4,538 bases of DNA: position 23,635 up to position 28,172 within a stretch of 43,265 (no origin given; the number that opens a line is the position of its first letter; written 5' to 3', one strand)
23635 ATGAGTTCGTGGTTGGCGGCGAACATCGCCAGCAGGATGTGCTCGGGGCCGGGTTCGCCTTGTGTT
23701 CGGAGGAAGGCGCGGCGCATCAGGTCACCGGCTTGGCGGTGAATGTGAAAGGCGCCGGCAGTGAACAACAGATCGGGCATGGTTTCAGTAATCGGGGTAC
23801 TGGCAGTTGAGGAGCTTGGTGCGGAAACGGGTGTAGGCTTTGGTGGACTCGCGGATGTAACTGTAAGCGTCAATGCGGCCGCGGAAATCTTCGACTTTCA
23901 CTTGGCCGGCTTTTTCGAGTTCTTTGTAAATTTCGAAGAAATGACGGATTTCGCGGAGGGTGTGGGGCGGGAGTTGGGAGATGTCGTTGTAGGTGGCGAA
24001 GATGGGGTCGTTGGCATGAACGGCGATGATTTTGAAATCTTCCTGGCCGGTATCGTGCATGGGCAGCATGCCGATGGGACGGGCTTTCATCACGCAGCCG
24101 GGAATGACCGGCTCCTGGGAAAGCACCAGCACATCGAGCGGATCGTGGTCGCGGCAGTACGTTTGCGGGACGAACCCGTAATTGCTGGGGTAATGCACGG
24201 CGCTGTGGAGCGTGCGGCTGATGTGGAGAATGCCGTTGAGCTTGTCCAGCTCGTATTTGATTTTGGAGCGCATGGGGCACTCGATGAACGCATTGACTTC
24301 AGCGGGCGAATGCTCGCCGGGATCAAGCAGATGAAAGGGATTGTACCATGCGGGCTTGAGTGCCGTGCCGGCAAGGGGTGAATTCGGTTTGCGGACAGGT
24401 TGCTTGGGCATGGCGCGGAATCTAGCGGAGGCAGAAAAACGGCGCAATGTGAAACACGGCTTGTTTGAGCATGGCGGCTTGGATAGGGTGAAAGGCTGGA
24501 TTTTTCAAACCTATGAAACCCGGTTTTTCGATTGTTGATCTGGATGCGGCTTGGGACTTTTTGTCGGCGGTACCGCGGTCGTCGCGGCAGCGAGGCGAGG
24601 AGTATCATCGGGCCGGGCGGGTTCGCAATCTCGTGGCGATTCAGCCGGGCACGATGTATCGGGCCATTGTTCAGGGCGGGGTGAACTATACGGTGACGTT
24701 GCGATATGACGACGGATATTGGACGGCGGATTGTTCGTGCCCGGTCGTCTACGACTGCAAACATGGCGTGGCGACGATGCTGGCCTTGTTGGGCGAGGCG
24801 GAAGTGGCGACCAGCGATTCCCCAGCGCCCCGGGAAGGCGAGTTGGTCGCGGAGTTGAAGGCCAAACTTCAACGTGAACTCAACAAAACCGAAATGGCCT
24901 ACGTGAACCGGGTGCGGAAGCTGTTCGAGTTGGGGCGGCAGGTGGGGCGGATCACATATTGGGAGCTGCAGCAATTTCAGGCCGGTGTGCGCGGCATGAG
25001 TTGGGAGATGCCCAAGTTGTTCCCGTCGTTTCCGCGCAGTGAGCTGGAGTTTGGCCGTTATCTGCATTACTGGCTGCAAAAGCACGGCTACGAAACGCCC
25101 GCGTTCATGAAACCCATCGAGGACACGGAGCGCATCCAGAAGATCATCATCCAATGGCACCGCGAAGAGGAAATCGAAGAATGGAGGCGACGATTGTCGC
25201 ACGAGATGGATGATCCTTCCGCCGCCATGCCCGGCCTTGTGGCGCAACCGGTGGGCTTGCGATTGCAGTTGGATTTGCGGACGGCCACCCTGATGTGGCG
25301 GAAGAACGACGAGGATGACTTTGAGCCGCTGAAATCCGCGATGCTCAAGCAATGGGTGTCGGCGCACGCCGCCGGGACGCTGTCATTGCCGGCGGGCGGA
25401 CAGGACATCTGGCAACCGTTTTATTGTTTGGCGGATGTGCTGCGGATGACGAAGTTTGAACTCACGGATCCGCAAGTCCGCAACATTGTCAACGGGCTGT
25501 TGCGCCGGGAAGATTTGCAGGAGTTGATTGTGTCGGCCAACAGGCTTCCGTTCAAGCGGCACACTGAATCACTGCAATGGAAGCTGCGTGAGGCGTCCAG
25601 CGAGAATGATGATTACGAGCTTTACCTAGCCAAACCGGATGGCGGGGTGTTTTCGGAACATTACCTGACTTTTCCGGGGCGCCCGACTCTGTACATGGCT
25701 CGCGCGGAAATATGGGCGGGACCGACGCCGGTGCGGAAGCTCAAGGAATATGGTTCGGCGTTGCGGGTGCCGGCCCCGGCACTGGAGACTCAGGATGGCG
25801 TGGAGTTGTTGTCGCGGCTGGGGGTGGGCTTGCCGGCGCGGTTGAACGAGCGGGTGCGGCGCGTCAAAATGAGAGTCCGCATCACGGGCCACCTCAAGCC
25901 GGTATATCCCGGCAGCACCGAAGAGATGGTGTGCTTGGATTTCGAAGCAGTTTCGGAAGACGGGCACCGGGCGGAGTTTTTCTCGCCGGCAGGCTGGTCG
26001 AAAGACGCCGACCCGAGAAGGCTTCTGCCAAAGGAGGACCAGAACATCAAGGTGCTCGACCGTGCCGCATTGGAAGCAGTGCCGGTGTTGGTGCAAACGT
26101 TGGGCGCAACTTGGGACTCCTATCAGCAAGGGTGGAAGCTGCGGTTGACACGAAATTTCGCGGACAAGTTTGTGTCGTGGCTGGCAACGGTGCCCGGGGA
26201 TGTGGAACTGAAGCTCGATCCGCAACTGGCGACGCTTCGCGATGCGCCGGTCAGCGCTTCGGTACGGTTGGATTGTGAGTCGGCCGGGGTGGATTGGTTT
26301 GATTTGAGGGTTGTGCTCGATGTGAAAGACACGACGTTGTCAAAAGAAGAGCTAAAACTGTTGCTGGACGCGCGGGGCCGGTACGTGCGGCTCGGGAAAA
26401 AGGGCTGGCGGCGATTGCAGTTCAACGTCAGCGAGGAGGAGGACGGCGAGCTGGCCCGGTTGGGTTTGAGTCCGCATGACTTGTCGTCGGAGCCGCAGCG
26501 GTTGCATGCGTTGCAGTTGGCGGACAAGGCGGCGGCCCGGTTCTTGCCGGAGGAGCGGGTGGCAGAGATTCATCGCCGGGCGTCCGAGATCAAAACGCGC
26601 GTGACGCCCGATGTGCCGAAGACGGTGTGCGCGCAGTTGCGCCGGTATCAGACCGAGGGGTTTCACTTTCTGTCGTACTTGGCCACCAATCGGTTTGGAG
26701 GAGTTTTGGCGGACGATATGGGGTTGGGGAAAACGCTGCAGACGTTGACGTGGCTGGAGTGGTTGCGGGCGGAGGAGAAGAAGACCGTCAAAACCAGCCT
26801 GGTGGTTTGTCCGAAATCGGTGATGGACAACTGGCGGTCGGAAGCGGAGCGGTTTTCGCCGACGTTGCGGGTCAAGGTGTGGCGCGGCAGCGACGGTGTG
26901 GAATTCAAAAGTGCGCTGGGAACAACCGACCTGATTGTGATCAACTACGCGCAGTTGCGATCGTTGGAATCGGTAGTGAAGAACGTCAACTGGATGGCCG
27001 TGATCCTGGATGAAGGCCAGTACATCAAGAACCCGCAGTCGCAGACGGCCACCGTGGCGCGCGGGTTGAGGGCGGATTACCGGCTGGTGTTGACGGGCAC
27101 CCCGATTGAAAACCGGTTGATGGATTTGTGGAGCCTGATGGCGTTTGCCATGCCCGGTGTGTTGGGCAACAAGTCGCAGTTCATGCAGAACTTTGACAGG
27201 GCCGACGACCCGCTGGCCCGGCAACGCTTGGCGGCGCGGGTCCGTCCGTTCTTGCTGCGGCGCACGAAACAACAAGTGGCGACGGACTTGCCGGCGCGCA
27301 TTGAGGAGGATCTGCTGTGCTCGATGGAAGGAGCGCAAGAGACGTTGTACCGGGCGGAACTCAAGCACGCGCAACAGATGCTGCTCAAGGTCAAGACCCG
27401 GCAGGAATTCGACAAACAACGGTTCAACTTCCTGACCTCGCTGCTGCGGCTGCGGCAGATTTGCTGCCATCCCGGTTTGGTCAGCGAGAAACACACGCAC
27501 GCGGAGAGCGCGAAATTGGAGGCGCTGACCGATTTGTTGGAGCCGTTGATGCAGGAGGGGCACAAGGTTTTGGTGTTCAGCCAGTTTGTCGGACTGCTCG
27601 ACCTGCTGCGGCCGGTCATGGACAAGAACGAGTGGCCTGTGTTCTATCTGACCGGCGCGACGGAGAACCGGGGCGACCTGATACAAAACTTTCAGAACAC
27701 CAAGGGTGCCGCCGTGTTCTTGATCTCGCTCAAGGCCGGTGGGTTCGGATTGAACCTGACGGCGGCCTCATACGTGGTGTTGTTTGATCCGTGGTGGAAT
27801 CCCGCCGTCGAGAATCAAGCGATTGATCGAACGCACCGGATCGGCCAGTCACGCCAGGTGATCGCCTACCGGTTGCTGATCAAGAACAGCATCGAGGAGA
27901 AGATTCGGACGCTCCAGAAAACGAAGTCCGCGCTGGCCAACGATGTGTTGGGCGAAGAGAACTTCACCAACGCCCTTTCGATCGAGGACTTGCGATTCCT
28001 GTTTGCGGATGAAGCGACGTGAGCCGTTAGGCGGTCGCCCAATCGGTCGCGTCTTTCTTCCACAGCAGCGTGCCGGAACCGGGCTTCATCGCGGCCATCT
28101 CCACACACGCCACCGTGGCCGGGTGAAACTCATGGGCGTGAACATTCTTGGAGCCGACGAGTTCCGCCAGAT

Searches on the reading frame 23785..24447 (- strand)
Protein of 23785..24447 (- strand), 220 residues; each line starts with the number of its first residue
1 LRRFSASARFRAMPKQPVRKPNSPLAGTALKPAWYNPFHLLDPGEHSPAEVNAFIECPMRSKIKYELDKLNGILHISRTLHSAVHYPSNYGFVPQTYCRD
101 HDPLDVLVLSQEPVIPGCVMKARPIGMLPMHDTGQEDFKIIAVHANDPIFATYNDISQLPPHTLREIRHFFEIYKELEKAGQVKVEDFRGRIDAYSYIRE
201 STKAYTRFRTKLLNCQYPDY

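Call 27: search_protein_families(library=pfam, proteins=[window:23785-24447:-])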
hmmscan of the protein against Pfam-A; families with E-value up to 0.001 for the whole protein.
window:23785-24447:- (220 aa): 1 family
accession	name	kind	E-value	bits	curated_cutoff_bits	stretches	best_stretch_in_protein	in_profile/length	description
PF00719.24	Pyrophosphatase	-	3.9e-55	186.3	23.5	1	54-205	2-152/153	Inorganic pyrophosphatase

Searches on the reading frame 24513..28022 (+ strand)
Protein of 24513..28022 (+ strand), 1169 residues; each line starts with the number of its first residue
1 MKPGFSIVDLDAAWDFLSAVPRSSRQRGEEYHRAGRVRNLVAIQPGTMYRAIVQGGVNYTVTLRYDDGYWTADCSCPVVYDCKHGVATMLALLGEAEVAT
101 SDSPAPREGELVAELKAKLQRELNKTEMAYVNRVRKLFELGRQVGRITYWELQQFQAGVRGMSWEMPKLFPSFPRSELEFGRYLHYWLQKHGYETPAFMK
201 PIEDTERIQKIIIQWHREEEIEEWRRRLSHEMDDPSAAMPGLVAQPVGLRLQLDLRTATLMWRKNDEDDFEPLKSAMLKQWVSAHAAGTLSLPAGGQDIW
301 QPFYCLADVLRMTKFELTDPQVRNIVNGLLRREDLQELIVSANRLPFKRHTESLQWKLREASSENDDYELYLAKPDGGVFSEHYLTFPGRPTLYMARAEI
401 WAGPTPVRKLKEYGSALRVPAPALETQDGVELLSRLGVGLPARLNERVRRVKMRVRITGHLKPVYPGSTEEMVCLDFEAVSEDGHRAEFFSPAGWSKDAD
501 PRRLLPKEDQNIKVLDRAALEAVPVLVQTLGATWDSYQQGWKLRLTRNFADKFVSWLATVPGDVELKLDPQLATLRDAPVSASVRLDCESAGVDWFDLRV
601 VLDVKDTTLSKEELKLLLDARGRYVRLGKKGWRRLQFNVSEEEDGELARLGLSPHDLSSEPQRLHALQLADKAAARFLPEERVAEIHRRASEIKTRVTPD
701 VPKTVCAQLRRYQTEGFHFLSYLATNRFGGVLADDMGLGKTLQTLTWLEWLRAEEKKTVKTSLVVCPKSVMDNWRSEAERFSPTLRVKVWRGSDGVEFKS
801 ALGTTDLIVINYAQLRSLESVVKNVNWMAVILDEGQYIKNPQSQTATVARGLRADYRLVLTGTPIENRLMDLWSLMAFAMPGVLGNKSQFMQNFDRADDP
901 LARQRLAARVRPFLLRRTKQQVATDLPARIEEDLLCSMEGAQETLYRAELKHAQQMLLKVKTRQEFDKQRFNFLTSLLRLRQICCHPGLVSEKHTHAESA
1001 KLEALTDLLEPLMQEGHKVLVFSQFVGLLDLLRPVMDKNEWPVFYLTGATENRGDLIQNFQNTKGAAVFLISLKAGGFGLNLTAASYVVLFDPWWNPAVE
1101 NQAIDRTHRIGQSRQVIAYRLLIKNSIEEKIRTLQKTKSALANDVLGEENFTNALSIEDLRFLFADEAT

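Call 25: search_protein_families(library=pfam, proteins=[window:24513-28022:+])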
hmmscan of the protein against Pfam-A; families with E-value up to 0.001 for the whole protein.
window:24513-28022:+ (1169 aa): 3 families
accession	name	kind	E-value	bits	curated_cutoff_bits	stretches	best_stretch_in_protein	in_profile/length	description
PF00176.29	SNF2-rel_dom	-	1.8e-68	231.2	24.9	1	712-989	1-290/290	SNF2-related domain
PF00271.37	Helicase_C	-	9e-21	74.6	23.5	1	1001-1111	2-110/110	Helicase conserved C-terminal domain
PF04851.21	ResIII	-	9.2e-06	26.1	22.5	1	708-865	3-163/164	Type III restriction enzyme, res subunit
